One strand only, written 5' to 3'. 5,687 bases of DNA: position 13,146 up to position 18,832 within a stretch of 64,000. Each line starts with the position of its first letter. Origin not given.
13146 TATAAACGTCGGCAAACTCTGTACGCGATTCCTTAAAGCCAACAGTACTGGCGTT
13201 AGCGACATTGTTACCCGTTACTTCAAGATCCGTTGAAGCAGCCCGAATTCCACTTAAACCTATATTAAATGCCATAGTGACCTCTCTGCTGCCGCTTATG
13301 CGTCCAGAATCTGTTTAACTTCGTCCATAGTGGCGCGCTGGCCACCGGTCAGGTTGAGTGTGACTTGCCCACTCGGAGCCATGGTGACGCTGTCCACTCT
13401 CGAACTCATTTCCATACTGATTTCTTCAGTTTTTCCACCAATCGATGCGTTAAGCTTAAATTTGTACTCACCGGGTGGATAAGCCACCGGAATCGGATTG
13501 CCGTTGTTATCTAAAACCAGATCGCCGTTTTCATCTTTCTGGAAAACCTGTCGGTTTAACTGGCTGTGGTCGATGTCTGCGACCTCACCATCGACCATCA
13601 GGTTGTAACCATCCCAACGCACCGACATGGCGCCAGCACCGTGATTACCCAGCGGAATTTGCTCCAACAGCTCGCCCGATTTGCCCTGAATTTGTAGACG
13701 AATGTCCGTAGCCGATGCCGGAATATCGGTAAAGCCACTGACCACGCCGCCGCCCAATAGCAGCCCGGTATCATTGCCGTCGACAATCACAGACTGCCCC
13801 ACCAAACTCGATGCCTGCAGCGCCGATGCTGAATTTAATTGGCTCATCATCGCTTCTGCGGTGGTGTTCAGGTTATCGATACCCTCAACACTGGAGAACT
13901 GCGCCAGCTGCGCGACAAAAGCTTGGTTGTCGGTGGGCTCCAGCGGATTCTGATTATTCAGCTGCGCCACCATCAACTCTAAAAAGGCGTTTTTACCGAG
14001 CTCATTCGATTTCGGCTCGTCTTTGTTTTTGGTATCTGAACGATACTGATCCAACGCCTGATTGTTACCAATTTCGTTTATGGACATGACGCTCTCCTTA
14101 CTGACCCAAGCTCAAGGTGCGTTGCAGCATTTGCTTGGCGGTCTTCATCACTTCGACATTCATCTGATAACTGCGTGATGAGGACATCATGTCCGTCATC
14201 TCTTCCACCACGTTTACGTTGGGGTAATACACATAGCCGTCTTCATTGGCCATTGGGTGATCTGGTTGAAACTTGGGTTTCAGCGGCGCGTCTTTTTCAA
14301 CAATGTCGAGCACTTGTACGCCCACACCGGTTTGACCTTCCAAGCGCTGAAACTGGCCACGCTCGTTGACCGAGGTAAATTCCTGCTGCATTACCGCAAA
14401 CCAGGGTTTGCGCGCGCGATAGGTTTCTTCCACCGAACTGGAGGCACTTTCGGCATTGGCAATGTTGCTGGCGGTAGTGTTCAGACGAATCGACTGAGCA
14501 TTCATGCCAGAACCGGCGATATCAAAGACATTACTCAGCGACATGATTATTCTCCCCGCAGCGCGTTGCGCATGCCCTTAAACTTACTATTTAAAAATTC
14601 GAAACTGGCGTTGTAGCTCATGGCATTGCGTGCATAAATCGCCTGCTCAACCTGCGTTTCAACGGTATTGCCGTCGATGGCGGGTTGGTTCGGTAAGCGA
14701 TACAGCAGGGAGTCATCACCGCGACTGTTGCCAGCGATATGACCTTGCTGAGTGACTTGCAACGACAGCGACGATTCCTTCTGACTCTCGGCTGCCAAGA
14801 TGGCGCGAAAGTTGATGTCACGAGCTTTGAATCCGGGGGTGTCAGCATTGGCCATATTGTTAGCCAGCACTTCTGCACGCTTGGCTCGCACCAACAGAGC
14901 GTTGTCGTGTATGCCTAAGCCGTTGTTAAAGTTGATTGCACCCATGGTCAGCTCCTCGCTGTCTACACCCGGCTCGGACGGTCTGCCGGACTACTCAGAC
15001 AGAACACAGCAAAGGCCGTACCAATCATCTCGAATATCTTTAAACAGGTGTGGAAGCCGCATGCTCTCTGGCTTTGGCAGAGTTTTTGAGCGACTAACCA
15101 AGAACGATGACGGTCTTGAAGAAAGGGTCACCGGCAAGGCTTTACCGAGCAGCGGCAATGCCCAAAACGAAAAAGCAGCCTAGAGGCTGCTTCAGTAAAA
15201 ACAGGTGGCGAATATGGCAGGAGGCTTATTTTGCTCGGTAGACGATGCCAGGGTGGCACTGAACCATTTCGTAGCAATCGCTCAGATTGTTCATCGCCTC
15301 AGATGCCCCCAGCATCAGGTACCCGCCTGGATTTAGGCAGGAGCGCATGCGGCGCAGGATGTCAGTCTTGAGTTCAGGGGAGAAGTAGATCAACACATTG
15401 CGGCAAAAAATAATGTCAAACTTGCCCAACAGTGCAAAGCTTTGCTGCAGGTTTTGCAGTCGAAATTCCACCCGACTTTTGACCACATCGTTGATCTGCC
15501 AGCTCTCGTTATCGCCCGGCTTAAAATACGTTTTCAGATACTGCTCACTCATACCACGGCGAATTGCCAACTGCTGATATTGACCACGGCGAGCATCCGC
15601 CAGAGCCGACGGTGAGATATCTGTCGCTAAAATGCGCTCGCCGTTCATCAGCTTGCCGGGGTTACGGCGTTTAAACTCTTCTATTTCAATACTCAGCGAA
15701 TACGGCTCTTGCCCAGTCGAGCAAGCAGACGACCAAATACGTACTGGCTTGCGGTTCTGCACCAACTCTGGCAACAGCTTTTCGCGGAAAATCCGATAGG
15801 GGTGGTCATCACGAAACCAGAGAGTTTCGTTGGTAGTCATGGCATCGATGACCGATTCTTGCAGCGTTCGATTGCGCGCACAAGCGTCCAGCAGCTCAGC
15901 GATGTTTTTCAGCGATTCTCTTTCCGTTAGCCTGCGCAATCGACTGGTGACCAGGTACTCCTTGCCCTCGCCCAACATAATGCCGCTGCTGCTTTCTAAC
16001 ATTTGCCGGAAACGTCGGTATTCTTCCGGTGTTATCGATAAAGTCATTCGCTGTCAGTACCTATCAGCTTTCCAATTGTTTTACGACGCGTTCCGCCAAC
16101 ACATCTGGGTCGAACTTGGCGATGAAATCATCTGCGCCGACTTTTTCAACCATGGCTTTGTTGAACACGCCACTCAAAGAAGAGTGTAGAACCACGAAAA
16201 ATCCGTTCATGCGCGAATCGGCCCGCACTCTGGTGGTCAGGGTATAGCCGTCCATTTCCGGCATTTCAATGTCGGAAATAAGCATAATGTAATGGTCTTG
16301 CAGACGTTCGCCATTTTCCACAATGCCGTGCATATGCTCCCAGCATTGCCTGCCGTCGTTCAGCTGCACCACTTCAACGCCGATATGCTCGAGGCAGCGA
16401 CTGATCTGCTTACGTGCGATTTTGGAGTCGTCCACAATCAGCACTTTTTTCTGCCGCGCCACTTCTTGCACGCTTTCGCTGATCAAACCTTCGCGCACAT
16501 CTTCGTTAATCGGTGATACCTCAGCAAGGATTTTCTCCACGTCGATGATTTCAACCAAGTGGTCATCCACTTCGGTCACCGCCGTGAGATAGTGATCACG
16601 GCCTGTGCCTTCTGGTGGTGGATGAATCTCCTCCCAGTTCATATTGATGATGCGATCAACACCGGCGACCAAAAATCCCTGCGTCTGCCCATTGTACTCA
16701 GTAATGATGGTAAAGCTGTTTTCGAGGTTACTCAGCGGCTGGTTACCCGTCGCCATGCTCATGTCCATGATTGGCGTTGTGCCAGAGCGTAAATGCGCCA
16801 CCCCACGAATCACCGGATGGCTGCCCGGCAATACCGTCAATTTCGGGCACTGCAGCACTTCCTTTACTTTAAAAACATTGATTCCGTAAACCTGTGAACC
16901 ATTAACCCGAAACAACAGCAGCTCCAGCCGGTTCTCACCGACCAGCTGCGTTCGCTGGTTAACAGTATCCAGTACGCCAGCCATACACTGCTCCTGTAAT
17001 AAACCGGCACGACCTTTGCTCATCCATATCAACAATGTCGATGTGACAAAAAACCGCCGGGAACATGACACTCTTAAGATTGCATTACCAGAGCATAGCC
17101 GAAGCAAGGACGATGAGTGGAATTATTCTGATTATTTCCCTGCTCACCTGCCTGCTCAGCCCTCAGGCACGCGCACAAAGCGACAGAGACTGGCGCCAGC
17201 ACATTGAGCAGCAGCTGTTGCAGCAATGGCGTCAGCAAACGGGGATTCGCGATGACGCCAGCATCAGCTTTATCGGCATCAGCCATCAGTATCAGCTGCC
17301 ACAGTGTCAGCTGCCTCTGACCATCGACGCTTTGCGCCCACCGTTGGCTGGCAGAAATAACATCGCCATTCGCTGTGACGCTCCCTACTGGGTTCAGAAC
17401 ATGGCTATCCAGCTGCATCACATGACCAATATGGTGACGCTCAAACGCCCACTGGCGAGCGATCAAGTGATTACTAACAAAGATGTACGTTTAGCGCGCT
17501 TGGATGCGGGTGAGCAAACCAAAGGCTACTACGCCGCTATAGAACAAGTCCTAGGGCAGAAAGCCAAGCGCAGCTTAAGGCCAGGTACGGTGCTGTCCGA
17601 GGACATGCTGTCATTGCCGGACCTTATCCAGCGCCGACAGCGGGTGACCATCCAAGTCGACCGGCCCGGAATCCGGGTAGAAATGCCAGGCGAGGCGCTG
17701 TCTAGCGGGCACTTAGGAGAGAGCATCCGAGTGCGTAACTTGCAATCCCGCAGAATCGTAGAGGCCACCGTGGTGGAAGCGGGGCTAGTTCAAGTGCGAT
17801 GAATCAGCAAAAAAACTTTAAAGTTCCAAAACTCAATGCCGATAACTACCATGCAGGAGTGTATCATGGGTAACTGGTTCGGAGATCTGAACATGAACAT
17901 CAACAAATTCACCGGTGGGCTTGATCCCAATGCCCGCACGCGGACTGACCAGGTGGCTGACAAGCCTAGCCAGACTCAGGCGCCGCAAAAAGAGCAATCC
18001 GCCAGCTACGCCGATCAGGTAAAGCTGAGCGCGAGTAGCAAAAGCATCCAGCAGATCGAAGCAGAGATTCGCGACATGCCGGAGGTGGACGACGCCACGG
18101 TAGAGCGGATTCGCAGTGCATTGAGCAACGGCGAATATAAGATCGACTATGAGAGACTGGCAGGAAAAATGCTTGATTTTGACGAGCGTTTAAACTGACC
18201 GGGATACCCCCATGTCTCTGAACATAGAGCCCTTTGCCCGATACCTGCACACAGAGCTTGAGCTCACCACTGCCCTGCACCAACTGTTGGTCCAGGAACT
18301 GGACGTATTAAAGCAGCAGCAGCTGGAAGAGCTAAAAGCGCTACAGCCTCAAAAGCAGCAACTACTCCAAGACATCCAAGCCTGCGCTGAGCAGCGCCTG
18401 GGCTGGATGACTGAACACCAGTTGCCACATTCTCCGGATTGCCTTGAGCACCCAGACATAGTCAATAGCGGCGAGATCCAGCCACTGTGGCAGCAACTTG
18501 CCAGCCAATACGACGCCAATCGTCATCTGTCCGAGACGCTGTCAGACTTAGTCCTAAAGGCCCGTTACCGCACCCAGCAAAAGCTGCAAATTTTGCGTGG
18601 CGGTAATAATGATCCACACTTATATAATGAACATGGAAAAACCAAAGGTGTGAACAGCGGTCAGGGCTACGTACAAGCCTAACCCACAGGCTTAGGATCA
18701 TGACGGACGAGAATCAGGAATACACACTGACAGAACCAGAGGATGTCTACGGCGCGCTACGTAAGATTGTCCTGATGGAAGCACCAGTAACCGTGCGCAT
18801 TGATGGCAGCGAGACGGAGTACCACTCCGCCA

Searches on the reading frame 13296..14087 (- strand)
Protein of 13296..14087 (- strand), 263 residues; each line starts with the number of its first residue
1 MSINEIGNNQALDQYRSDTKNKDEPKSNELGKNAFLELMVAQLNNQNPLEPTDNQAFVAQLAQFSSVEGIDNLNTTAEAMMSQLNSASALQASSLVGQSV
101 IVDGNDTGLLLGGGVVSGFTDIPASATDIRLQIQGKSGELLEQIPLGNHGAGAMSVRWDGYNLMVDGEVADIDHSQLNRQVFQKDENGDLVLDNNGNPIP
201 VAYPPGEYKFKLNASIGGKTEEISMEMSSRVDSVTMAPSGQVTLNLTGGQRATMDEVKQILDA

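Call 7: search_protein_families(library=ncbifam, proteins=[window:13296-14087:-], max_evalue=0.00001)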
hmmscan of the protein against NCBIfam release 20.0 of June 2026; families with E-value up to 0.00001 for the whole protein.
window:13296-14087:- (263 aa): 11 families
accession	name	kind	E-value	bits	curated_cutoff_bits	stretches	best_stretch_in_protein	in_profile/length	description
NF005176.1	PRK06655.1-1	equivalog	6.5e-52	176.3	230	2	31-162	2-132/197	flagellar hook assembly protein FlgD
NF007198.0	PRK09619.1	equivalog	4.2e-29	101.9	267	1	3-160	3-155/218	flagellar hook assembly protein FlgD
NF009277.0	PRK12634.1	equivalog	2.6e-28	99.6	333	1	19-161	16-156/221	flagellar basal body rod modification protein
NF007197.1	PRK09618.1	equivalog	3.1e-24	85.6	129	1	12-106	10-99/138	flagellar hook assembly protein FlgD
NF009276.0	PRK12633.1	equivalog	5.4e-22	78.7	383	1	32-162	28-164/234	flagellar basal body rod modification protein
NF009453.0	PRK12813.1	equivalog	2.4e-18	66.5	264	1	32-162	32-156/223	flagellar basal body rod modification protein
NF004670.1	PRK06009.1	equivalog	1.9e-15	57.2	124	1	32-108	3-77/108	flagellar hook assembly protein FlgD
NF009452.0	PRK12812.1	equivalog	8.6e-12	44.9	258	1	25-170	42-195/289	flagellar basal body rod modification protein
NF008875.0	PRK11911.1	equivalog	2.9e-09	37.1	274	1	26-119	22-109/140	flagellar basal body rod modification protein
NF004496.1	PRK05842.1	equivalog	6.4e-09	35.5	250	1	20-87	17-89/271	flagellar hook assembly protein FlgD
NF005278.0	PRK06792.1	equivalog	5.3e-06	26.3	257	1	17-98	38-119/190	flagellar basal body rod modification protein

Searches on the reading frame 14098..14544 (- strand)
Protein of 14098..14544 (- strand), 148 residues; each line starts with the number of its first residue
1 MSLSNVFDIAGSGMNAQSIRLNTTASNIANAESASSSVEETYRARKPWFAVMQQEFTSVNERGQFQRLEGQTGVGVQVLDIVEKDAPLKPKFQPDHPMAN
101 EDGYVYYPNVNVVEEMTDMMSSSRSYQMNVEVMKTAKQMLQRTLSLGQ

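Call 49: search_protein_families(library=pfam, proteins=[window:14098-14544:-], max_evalue=0.001)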
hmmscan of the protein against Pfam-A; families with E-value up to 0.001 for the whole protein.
window:14098-14544:- (148 aa): 2 families
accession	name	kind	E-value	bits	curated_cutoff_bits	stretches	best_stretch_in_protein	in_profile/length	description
PF06429.18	Flg_bbr_C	-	3.8e-18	65.2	23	1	102-146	2-46/46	Flagellar basal body rod FlgEFG protein C-terminal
PF00460.25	Flg_bb_rod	-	1e-08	35.4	20.7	1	8-31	2-25/31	Flagella basal body rod protein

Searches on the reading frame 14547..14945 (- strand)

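Call 49: search_protein_families(library=pfam, proteins=[window:14547-14945:-], max_evalue=0.001)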
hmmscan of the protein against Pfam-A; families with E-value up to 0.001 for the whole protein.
window:14547-14945:- (132 aa): 1 family
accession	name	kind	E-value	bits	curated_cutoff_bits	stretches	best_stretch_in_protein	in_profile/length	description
PF00460.25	Flg_bb_rod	-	2.6e-07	30.9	20.7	1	14-40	5-31/31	Flagella basal body rod protein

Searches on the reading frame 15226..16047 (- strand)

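Call 49: search_protein_families(library=pfam, proteins=[window:15226-16047:-], max_evalue=0.001)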
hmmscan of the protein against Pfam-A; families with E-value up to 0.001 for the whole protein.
window:15226-16047:- (273 aa): 7 families
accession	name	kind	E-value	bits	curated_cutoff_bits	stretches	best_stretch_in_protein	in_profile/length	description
PF01739.24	CheR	-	1.3e-55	188.4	27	1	73-265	1-192/195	CheR methyltransferase, SAM binding domain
PF08242.18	Methyltransf_12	-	6.1e-09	36.9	30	1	191-244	49-98/98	Methyltransferase domain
PF03705.20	CheR_N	-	2.4e-08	34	27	1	8-55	1-48/53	CheR methyltransferase, all-alpha domain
PF08241.18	Methyltransf_11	-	1.8e-07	32.2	21.2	1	181-245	43-94/95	Methyltransferase domain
PF13649.12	Methyltransf_25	-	3.3e-07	31.3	27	1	192-242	47-97/97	Methyltransferase domain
PF13847.12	Methyltransf_31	-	8.1e-06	26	27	1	192-255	55-118/145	Methyltransferase domain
PF13489.12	Methyltransf_23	-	0.00027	21.1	27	1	195-246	61-116/164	Methyltransferase domain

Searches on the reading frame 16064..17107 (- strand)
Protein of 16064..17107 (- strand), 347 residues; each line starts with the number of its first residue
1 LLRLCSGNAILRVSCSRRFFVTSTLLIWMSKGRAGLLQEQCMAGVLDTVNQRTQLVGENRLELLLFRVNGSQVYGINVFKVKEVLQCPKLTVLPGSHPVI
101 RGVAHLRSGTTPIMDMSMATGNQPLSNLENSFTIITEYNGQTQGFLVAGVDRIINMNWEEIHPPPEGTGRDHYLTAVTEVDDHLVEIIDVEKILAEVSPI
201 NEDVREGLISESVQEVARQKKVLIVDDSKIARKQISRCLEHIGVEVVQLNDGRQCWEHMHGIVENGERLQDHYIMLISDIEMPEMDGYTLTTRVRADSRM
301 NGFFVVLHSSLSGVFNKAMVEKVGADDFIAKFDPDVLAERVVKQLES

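Call 49: search_protein_families(library=pfam, proteins=[window:16064-17107:-], max_evalue=0.001)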
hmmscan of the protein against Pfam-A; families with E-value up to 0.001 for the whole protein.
window:16064-17107:- (347 aa): 2 families
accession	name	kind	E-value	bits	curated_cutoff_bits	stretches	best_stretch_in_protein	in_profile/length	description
PF01584.24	CheW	-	1.9e-31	109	23.5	1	62-196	1-136/138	CheW-like domain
PF00072.30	Response_reg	-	2.6e-15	57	30.2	1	222-341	1-110/111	Response regulator receiver domain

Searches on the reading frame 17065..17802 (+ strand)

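Call 49: search_protein_families(library=pfam, proteins=[window:17065-17802:+], max_evalue=0.001)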
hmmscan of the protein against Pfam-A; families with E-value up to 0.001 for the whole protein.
window:17065-17802:+ (245 aa): 3 families
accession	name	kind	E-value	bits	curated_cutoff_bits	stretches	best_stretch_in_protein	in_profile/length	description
PF13144.11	ChapFlgA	-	6.5e-34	117.1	23.8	1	122-244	2-122/122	Chaperone for flagella basal body P-ring formation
PF08666.17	SAF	-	4.9e-12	46.6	21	1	122-182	2-62/63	SAF domain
PF17656.6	ChapFlgA_N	-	1.2e-05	25.9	27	1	50-108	7-64/77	FlgA N-terminal domain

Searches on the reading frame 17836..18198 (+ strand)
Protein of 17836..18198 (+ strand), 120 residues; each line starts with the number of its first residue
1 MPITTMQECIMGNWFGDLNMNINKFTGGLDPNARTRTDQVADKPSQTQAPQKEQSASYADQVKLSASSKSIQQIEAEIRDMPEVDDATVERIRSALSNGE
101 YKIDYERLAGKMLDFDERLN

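Call 49: search_protein_families(library=pfam, proteins=[window:17836-18198:+], max_evalue=0.001)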
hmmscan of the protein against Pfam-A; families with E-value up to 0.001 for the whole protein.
window:17836-18198:+ (120 aa): 1 family
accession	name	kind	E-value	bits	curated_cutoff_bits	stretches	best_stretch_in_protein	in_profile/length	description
PF04316.19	FlgM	-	4e-16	59.4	25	1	60-114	1-55/55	Anti-sigma-28 factor, FlgM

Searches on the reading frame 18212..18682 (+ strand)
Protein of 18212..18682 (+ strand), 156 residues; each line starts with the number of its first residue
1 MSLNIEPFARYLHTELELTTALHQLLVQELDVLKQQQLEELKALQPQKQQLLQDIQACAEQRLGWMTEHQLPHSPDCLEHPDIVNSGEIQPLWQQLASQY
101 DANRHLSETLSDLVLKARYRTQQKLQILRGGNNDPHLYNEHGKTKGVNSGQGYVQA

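Call 49: search_protein_families(library=pfam, proteins=[window:18212-18682:+], max_evalue=0.001)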
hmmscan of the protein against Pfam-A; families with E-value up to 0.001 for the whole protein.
window:18212-18682:+ (156 aa): 1 family
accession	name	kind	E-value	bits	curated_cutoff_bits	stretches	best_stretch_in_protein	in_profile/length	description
PF05130.17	FlgN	-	5.4e-17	63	30.5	1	4-145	2-146/147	FlgN protein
